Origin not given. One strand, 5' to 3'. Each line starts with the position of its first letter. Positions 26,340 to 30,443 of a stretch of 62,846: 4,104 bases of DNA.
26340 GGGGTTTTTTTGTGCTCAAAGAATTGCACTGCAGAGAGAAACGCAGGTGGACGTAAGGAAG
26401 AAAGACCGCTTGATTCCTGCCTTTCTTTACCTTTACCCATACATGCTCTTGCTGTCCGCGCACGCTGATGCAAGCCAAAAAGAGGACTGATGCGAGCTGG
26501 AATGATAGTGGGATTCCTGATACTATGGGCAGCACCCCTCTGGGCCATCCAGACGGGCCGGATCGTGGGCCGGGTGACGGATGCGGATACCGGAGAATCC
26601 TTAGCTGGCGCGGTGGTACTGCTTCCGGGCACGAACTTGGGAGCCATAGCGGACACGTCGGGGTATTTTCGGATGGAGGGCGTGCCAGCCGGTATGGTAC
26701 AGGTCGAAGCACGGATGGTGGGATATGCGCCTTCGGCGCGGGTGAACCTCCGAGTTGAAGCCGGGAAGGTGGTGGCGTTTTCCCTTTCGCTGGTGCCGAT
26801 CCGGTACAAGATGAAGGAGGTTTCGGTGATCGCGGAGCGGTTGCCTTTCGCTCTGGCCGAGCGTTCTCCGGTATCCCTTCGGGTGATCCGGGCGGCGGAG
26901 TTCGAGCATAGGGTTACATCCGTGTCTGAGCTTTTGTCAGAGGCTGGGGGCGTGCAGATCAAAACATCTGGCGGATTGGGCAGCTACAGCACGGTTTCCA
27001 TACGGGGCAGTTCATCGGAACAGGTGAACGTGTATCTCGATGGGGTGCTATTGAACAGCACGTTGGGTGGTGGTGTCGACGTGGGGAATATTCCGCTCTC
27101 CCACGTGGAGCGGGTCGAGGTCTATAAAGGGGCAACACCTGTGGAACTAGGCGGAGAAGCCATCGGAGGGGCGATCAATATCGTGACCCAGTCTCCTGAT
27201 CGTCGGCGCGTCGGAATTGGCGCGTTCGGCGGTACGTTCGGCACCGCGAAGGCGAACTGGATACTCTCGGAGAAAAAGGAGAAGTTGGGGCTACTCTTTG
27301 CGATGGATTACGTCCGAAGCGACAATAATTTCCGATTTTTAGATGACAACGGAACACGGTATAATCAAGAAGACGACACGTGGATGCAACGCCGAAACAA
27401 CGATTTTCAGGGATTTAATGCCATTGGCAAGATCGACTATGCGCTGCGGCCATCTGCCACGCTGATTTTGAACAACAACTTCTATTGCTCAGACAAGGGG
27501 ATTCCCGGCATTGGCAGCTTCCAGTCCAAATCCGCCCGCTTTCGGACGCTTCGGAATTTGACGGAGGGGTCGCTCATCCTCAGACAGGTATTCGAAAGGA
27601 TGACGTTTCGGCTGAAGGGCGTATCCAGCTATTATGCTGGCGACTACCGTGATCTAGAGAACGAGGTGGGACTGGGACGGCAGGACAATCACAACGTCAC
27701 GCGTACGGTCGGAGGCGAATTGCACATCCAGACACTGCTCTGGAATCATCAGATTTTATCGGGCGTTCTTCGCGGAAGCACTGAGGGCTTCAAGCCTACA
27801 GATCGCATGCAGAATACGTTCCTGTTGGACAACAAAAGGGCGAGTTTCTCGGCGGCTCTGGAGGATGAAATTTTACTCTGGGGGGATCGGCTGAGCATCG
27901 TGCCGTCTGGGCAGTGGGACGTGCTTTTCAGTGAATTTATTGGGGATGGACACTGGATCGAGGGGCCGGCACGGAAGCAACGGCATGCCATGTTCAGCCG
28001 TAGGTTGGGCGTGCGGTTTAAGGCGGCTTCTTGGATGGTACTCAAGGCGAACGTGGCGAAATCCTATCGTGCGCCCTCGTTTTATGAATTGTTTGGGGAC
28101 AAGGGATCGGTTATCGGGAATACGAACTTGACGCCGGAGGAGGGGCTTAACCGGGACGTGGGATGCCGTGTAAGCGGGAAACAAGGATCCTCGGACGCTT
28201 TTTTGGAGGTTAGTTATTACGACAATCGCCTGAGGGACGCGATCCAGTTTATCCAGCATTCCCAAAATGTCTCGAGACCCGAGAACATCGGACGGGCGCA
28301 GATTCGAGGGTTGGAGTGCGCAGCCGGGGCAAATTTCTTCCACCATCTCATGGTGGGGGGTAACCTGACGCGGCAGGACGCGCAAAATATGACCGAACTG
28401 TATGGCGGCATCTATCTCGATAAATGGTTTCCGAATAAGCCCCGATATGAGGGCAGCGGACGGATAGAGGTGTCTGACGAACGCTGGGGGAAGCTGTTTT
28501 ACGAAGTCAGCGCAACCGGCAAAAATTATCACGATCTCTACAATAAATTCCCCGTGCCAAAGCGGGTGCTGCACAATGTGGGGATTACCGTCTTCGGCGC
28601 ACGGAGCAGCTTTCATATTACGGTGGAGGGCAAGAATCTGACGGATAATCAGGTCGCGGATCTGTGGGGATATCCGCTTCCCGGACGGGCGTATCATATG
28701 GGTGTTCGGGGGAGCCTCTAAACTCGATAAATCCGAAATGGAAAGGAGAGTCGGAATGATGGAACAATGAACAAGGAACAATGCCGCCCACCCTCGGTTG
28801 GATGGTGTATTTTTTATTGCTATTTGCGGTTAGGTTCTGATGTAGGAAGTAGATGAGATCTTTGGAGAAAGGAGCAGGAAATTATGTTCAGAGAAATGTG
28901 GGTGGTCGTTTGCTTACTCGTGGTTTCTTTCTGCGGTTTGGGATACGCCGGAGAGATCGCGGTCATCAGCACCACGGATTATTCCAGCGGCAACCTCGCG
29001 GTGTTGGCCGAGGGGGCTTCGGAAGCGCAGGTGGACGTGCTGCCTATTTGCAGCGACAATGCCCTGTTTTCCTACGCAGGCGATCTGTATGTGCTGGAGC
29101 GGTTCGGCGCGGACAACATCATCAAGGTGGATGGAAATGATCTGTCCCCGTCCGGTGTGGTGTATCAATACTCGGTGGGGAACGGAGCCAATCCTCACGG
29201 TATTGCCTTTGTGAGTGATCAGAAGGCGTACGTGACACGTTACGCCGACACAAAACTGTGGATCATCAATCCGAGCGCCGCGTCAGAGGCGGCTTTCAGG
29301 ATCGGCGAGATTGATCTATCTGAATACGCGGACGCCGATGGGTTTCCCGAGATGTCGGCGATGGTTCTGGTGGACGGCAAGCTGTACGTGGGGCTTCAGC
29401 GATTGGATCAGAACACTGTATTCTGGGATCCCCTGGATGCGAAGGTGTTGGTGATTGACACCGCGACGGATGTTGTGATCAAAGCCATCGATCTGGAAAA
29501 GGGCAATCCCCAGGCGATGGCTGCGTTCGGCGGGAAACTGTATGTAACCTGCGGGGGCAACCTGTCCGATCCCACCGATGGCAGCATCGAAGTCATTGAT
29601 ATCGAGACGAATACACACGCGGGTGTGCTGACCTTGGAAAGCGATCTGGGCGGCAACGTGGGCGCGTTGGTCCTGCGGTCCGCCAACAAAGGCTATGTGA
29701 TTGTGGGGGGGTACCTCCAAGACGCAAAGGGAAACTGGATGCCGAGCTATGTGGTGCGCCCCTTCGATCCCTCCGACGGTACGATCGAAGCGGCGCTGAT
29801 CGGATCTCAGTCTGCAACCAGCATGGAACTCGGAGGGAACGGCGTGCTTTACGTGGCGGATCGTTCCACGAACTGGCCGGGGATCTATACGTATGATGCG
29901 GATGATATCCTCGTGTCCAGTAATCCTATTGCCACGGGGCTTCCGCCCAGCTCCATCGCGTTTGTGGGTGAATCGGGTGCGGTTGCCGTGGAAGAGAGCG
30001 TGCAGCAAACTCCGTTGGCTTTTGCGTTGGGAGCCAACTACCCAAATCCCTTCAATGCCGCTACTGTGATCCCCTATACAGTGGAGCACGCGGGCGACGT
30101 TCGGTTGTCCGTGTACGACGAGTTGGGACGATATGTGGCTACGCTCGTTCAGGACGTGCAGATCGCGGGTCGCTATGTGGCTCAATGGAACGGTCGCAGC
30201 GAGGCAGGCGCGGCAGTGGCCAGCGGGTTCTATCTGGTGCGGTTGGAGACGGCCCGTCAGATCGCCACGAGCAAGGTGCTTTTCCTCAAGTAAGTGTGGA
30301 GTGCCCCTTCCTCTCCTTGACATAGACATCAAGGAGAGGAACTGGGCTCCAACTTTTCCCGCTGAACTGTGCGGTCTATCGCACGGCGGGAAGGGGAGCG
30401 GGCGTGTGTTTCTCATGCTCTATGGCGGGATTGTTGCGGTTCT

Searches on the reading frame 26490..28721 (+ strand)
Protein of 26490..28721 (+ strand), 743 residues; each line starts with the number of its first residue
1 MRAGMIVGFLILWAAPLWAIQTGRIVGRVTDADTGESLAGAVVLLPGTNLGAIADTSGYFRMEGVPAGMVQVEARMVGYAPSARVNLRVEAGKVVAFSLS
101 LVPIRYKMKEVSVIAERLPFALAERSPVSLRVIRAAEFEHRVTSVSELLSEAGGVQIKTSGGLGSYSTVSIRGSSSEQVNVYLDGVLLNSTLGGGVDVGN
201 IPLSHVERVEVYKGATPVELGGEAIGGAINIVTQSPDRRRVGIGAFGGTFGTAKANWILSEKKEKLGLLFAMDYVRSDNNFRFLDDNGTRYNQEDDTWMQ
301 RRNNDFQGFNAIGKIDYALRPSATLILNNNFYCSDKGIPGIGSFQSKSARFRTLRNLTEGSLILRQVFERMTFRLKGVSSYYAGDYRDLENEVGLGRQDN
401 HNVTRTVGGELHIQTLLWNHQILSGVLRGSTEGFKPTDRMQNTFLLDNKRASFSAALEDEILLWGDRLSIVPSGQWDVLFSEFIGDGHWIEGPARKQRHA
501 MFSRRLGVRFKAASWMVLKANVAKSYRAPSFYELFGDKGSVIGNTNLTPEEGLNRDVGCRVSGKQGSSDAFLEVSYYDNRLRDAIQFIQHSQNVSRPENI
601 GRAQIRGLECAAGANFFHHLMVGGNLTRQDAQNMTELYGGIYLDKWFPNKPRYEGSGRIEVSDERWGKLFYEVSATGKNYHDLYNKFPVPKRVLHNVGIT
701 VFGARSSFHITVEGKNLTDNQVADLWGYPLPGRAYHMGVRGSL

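Call 3: search_protein_families(library=pfam, proteins=[window:26490-28721:+], max_evalue=0.01)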
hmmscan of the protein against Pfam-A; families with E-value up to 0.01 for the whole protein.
window:26490-28721:+ (743 aa): 4 families
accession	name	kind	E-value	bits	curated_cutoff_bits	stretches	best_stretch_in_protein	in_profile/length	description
PF00593.30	TonB_dep_Rec_b-barrel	-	1.1e-32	114.9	27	1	273-717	20-436/436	TonB dependent receptor-like, beta-barrel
PF07715.20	Plug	-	2.9e-21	76.4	23.9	1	125-228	4-107/107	TonB-dependent Receptor Plug Domain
PF13620.12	CarboxypepD_reg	-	1.3e-14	54.7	32.3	1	25-99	2-79/82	Carboxypeptidase regulatory-like domain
PF13715.12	CarbopepD_reg_2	-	1.6e-12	47.7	32.2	1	25-112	1-87/88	CarboxypepD_reg-like domain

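Call 20: find_related_loci(query=window:26490-28721:+, collection=metagenome_contigs, flank=10000)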
Query window:26490-28721:+ (743 aa) in metagenome_contigs; peptide patterns used: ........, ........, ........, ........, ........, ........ (x = any residue, [..] = any of these).
51 stretches matched a pattern; 2 encode a relative of the query (tblastn E <= 1e-3); 2 distinct loci.
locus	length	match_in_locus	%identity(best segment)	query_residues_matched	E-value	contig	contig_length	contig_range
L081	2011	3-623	83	537-743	5e-124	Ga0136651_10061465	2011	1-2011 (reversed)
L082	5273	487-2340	31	132-732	3e-71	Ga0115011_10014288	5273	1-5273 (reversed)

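Call 49: find_homologous_proteins(query=window:26490-28721:+, max_evalue=1e-50)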
Query window:26490-28721:+ (743 aa): 199 proteins with E <= 1e-50 among 8000 candidates; the best 120 are listed.
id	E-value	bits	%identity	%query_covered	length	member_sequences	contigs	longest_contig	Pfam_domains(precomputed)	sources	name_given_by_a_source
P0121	0.0e+0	1695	100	100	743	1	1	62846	PF13715.13,PF07715.21,PF13620.13,PF00593.31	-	-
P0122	0.0e+0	1371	80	100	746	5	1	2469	PF13715.13,PF07715.21,PF13620.13,PF00593.31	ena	-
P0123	0.0e+0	1363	81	99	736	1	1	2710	PF13715.13,PF07715.21,PF13620.13,PF00593.31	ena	-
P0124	2.0e-231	789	49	100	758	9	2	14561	PF13715.13,PF07715.21,PF13620.13,PF00593.31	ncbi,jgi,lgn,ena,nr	ncbi:MAG: hypothetical protein B1H40_02945 [Candidatus Latescibacteria bacterium 4484_181]|nr:MAG: h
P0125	2.4e-230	785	51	99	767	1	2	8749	PF13715.13,PF07715.21,PF13620.13,PF00593.31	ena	-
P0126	3.0e-227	775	50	99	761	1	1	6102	PF13715.13,PF07715.21,PF13620.13,PF00593.31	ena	-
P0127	2.2e-225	769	49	99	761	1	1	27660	PF13715.13,PF07715.21,PF13620.13,PF00593.31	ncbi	-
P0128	9.9e-224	763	51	97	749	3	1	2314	PF13715.13,PF07715.21,PF13620.13,PF00593.31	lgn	-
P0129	1.5e-206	706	46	98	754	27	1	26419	PF13715.13,PF07715.21,PF13620.13,PF00593.31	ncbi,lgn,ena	-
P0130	1.6e-189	650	45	97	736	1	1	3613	PF13715.13,PF07715.21,PF13620.13,PF00593.31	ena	-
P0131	3.6e-183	629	53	76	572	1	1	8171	PF07715.21,PF00593.31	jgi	jgi:iron complex outermembrane receptor protein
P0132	7.3e-163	562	43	99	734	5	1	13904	PF13715.13,PF07715.21,PF13620.13,PF00593.31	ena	-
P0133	1.3e-160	554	41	99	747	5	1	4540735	PF13715.13,PF07715.21,PF13620.13,PF00593.31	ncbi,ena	-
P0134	4.3e-160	553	42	100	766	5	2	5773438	PF13715.13,PF07715.21,PF13620.13,PF00593.31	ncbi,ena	-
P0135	1.5e-154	534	42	97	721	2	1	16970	PF13715.13,PF07715.21,PF13620.13,PF00593.31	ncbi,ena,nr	ncbi:MAG TPA: TonB-dependent receptor [Candidatus Latescibacteria bacterium]|nr:TonB-dependent recep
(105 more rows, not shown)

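Call 76: find_encoding_contigs(protein=P0123, flank=10000, max_places=4)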
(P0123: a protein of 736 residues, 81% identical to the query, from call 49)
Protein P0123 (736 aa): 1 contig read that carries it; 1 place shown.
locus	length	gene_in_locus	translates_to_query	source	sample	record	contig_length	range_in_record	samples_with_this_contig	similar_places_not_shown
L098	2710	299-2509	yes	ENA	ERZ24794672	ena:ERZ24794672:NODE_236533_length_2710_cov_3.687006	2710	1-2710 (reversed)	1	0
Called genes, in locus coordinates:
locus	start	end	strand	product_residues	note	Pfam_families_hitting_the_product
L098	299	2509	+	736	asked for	PF13620:CarboxypepD_reg, PF13715:CarbopepD_reg_2, PF07715:Plug, PF00593:TonB_dep_Rec_b-barrel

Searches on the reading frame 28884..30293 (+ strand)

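Call 109: search_protein_families(library=pfam, proteins=[window:28884-30293:+], max_evalue=0.001)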
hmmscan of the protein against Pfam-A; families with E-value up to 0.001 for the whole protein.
window:28884-30293:+ (469 aa): 3 families
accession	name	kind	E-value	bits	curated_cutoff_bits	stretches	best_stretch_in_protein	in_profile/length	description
PF13860.13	FlgD_ig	-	1.1e-08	35.3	27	1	399-457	18-76/79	FlgD Ig-like domain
PF13964.12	Kelch_6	-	0.00021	21.6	25.3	0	210-244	5-39/50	Kelch motif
PF16819.11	DUF5074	-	0.00065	19.3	27.2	0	156-242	145-213/353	Domain of unknown function (DUF5074)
